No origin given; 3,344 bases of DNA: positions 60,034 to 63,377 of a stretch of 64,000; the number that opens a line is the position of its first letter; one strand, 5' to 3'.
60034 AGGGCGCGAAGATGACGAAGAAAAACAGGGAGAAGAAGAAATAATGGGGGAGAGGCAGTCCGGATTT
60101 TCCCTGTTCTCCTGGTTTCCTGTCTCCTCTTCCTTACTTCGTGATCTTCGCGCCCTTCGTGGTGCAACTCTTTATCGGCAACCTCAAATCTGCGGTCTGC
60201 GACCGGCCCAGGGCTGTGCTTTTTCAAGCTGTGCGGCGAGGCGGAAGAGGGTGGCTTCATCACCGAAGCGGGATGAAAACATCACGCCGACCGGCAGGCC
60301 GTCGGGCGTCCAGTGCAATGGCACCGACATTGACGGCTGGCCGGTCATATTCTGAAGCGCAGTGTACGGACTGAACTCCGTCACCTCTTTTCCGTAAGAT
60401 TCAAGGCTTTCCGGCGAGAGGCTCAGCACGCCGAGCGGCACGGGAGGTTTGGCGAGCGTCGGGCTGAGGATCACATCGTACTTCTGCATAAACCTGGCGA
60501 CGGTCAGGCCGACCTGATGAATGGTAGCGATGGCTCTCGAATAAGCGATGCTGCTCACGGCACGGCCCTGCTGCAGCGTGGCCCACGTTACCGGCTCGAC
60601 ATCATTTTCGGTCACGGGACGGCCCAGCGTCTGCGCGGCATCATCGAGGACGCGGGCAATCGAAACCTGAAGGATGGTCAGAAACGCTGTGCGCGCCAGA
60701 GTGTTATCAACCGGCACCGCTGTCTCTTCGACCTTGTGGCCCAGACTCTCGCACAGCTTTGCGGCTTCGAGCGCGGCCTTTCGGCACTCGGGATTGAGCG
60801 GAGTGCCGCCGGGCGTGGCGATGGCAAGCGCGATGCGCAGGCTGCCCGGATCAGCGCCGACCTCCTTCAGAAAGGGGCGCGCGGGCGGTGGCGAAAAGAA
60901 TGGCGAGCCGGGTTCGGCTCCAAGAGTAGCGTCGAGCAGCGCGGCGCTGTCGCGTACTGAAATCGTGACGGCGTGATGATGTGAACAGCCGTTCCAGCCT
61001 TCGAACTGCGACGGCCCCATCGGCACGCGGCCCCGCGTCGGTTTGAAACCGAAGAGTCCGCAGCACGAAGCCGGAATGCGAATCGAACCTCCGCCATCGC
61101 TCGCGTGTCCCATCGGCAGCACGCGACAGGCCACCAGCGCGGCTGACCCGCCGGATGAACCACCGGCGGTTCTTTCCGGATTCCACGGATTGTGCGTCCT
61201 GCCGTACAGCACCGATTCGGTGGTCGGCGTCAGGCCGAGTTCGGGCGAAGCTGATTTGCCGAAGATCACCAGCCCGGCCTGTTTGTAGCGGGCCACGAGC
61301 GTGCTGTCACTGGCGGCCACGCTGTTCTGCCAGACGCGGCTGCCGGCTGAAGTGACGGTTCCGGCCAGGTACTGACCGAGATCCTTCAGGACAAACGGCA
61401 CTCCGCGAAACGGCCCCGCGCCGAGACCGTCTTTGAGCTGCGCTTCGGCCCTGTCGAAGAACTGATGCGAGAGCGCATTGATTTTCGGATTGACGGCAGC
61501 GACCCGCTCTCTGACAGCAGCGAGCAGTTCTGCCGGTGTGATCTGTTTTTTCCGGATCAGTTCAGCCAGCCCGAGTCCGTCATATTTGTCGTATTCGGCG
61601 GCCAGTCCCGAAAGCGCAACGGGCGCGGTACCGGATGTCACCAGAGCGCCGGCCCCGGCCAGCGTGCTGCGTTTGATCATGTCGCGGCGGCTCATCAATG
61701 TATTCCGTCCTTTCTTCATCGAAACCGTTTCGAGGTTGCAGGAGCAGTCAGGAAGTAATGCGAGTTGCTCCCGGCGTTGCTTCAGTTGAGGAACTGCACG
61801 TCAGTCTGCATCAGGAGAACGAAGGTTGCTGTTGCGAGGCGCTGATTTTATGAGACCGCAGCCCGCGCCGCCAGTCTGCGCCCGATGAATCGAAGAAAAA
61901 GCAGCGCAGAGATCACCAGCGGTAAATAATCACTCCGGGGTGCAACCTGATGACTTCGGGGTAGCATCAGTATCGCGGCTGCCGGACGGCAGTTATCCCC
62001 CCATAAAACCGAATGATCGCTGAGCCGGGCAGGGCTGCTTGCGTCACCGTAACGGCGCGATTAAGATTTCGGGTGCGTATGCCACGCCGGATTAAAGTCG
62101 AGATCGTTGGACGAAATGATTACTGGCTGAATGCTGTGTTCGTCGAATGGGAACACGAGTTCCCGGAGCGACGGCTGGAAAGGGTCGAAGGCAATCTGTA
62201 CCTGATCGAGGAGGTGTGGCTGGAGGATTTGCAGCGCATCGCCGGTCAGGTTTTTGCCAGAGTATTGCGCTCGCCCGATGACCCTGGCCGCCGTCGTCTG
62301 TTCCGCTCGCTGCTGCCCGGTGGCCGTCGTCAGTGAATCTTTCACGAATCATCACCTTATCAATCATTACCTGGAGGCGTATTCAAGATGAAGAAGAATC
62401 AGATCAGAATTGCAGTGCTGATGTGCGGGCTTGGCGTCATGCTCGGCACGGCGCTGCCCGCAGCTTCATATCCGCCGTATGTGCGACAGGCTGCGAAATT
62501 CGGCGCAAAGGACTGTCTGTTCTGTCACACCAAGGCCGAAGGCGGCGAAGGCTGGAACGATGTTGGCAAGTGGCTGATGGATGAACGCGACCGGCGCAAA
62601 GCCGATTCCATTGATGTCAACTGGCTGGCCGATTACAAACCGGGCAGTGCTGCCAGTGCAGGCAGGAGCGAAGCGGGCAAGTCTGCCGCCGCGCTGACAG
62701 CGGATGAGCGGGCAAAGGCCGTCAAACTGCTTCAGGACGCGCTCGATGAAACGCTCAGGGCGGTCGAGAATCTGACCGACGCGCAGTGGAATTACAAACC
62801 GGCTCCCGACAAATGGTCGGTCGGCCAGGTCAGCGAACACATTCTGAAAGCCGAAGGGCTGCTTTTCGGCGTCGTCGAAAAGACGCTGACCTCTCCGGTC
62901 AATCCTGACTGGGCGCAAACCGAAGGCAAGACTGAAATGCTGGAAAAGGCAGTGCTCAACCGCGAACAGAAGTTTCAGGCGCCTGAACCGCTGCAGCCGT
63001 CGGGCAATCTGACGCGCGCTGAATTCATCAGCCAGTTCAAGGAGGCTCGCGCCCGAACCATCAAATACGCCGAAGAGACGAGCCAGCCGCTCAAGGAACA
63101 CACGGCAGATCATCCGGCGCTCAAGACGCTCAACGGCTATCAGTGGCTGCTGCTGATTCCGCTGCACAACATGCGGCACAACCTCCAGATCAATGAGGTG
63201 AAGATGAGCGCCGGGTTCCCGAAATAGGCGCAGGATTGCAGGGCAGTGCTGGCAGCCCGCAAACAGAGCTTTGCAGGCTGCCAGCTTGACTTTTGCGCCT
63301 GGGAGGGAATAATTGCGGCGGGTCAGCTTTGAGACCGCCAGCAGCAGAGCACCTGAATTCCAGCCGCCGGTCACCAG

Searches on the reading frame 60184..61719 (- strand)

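Call 20: search_protein_families(library=pfam, proteins=[window:60184-61719:-])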
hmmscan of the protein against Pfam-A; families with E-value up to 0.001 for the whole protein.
window:60184-61719:- (511 aa): 1 family
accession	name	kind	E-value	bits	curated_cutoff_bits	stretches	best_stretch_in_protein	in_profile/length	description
PF01425.27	Amidase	-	5e-96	322.9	27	1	64-491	1-444/445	Amidase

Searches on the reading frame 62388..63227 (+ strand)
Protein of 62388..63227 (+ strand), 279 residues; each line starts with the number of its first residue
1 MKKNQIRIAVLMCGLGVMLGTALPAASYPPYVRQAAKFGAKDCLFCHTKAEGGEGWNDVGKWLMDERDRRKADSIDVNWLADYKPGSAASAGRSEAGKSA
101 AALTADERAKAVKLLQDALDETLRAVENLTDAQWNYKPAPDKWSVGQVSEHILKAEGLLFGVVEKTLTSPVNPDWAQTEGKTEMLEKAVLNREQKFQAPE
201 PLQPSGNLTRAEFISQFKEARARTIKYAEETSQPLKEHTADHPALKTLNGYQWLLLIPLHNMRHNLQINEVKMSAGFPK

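Call 64: search_protein_families(library=pfam, proteins=[window:62388-63227:+], max_evalue=0.00001)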
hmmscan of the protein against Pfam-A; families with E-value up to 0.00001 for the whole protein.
window:62388-63227:+ (279 aa): 1 family
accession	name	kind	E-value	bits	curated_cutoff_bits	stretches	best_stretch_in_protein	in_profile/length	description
PF12867.12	DinB_2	-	1.3e-16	61.6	24.8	1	115-268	2-128/128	DinB superfamily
